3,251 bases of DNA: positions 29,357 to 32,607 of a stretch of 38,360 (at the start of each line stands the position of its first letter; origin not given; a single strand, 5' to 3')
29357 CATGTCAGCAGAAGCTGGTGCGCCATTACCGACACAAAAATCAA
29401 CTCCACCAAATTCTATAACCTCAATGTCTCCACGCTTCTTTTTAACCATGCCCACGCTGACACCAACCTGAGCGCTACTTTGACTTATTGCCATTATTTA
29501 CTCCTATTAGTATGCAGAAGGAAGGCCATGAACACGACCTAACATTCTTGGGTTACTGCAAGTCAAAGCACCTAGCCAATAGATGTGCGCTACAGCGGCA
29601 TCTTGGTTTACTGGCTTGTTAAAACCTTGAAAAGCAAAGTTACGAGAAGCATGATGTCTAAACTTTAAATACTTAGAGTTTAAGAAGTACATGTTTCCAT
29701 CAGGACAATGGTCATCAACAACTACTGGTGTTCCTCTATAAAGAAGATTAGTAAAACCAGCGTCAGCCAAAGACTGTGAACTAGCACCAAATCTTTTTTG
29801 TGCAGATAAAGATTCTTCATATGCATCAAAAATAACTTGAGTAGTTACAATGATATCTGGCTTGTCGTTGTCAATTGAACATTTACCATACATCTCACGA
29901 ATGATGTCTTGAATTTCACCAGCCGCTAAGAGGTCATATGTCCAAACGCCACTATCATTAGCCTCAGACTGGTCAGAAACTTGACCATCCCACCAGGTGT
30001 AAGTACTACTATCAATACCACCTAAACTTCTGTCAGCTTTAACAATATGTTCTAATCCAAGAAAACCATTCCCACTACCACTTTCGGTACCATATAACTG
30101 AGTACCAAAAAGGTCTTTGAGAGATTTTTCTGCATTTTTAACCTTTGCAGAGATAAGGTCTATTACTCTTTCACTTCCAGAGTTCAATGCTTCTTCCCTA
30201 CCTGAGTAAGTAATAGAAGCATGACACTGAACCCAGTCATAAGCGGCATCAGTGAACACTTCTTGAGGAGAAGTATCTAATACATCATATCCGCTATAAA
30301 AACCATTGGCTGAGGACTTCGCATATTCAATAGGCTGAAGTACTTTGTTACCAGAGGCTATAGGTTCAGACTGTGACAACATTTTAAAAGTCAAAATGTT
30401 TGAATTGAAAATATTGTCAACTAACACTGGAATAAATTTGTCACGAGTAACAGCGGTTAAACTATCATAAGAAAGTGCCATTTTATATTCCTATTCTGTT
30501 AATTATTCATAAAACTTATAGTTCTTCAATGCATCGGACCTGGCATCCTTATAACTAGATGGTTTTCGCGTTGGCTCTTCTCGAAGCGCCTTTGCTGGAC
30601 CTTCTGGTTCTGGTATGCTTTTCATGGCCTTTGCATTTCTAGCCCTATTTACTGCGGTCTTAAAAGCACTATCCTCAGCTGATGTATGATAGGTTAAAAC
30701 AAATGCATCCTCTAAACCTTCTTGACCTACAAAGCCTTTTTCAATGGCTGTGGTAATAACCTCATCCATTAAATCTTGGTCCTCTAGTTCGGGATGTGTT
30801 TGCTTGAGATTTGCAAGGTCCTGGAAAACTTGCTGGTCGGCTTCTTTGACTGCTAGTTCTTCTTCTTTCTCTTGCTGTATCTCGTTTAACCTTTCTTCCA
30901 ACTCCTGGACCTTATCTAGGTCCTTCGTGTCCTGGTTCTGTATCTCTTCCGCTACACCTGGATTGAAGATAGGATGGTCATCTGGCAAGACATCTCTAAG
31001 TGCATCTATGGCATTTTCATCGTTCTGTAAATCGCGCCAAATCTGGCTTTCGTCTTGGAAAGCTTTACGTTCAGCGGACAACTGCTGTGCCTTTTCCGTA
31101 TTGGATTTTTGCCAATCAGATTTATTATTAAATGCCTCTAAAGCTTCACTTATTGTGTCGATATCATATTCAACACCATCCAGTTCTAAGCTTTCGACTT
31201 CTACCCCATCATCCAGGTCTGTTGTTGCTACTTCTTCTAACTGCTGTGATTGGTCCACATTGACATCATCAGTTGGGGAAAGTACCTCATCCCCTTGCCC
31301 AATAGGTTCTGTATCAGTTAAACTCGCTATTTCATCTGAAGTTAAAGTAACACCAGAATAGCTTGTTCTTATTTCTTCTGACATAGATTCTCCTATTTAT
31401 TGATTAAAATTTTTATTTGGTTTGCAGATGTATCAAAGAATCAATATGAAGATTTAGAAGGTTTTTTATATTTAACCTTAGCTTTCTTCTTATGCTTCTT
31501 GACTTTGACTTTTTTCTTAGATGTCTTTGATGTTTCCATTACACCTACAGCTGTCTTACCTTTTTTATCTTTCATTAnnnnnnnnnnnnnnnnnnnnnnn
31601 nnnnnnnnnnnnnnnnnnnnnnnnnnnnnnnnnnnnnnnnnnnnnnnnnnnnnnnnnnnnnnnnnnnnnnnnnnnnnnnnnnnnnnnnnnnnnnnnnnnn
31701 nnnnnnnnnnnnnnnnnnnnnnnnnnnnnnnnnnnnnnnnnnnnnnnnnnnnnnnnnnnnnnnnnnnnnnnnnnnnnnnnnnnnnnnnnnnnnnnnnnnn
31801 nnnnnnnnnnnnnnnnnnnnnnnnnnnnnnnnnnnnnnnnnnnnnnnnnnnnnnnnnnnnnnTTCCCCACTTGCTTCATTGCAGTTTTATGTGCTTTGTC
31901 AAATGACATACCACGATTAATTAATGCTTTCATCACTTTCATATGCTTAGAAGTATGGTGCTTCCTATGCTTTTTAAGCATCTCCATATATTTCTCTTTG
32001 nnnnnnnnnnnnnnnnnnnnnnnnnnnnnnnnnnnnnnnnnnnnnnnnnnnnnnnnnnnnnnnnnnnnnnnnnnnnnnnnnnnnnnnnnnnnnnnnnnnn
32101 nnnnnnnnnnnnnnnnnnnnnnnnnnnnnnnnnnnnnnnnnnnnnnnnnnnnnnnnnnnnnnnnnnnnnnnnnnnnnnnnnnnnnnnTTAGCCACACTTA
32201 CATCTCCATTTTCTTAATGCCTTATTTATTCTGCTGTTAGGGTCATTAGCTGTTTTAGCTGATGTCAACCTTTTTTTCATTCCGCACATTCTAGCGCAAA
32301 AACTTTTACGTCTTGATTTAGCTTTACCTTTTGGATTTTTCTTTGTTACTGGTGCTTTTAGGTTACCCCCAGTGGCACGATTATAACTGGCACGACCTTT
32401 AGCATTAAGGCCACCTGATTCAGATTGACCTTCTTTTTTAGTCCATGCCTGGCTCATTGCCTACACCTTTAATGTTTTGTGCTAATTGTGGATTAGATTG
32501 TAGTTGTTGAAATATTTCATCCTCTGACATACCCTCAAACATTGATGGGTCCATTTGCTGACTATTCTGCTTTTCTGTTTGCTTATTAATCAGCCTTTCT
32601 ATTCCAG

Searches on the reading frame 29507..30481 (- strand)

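Call 8: search_protein_families(library=phrogs, proteins=[window:29507-30481:-], max_evalue=0.001)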
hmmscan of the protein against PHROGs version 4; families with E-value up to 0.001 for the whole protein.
window:29507-30481:- (324 aa): 2 families
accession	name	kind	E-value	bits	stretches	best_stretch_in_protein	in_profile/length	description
phrog_9953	-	head and packaging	5.7e-70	237.3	1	4-317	8-326/329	major head protein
phrog_14242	-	head and packaging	9.5e-18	65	1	135-310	211-378/396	major head protein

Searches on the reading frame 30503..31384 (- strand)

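Call 8: search_protein_families(library=phrogs, proteins=[window:30503-31384:-], max_evalue=0.001)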
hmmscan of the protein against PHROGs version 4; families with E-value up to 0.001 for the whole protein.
window:30503-31384:- (293 aa): 0 families

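Call 15: search_protein_families(library=pfam, proteins=[window:30503-31384:-], max_evalue=0.1)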
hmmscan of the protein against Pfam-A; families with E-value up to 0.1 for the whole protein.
window:30503-31384:- (293 aa): 2 families
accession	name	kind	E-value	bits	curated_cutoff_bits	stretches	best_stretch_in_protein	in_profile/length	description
PF10437.14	Lip_prot_lig_C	-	0.058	13.8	24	0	67-97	49-79/85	Bacterial lipoate protein ligase C-terminus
PF24156.1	DUF7407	-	0.076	13.8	28.2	0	10-45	36-71/74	Domain of unknown function (DUF7407)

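Call 64: search_protein_families(library=ncbifam, proteins=[window:30503-31384:-], max_evalue=0.01)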
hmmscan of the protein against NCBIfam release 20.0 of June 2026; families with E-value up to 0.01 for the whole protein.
window:30503-31384:- (293 aa): 1 family
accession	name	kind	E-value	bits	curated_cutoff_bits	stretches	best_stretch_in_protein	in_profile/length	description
NF041034.1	Rad50_Sulf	equivalog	0.0059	14.5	1000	1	51-196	275-424/872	DNA double-strand break repair ATPase Rad50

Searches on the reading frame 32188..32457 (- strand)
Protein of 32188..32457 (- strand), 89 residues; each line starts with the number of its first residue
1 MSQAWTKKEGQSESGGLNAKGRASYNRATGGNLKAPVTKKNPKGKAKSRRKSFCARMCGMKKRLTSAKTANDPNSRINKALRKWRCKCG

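Call 75: search_protein_families(library=pfam, proteins=[window:32188-32457:-], max_evalue=0.01)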
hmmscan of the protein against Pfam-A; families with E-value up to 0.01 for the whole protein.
window:32188-32457:- (89 aa): 1 family
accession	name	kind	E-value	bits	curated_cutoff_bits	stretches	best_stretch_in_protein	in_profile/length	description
PF19846.4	DUF6321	-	5e-24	85.2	28.5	1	11-84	2-72/72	Domain of unknown function (DUF6321)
